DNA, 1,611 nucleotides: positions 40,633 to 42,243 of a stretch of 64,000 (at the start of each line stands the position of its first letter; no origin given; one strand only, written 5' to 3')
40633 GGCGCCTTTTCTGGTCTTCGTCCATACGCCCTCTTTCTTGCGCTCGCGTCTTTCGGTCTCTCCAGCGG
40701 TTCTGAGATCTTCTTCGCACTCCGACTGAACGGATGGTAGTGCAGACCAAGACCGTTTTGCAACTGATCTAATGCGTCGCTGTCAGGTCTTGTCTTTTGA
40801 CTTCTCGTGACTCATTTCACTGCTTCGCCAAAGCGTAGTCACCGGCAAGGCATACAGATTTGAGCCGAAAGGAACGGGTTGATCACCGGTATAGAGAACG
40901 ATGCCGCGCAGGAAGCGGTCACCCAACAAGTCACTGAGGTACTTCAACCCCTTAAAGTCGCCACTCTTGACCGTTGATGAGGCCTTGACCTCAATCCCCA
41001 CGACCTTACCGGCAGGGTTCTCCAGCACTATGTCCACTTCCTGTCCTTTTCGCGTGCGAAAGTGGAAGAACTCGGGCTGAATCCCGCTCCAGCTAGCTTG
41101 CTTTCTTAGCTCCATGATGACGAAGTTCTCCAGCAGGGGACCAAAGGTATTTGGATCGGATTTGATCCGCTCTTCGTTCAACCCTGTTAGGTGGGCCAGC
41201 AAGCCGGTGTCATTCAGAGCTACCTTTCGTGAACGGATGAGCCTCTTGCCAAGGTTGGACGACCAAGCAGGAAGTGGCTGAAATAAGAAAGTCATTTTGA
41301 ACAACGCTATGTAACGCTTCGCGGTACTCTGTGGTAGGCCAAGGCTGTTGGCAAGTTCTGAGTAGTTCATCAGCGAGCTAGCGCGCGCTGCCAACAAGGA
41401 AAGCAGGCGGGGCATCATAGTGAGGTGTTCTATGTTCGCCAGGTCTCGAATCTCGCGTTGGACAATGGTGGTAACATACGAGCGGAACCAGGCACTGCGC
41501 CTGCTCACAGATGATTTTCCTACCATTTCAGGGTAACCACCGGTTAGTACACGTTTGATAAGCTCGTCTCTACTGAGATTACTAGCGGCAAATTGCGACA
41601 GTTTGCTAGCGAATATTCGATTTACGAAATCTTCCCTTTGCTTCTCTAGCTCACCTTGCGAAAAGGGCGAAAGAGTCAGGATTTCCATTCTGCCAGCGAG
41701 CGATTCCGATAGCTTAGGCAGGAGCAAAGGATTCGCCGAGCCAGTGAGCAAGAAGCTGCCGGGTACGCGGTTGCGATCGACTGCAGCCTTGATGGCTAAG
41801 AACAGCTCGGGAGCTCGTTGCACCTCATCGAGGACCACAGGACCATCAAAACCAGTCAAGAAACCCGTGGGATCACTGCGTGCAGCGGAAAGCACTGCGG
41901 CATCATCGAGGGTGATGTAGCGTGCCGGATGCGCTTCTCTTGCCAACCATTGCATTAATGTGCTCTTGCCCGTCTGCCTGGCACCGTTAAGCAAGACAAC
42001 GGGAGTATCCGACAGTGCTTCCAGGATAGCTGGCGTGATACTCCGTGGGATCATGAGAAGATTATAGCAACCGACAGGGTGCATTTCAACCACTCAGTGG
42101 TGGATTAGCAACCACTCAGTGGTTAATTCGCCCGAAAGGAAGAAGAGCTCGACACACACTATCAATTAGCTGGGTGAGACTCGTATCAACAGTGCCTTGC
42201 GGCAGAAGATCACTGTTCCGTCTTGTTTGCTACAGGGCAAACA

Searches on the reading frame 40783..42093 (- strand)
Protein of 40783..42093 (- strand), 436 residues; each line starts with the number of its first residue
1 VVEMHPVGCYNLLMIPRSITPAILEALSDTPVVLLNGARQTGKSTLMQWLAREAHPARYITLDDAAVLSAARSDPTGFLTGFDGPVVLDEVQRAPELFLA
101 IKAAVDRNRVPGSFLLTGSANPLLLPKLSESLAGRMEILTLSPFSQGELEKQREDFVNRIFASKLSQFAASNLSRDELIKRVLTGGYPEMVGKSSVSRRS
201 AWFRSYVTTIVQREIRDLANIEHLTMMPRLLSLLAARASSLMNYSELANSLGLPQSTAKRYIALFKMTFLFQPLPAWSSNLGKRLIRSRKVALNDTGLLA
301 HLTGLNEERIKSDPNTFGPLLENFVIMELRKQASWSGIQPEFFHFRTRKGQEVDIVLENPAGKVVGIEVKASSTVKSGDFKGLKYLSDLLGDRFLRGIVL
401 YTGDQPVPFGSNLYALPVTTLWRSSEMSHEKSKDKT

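Call 14: search_protein_families(library=pfam, proteins=[window:40783-42093:-])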
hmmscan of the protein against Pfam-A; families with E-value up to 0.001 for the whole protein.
window:40783-42093:- (436 aa): 3 families
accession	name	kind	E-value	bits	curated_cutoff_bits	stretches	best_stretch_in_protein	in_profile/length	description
PF13635.12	DUF4143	-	2.8e-45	154.3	28.1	1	212-372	1-160/160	Domain of unknown function (DUF4143)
PF13173.12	AAA_14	-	8.6e-26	90.9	27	1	30-149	2-128/129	AAA domain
PF09339.16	HTH_IclR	-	0.00038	20.6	22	0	229-263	7-40/52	IclR helix-turn-helix domain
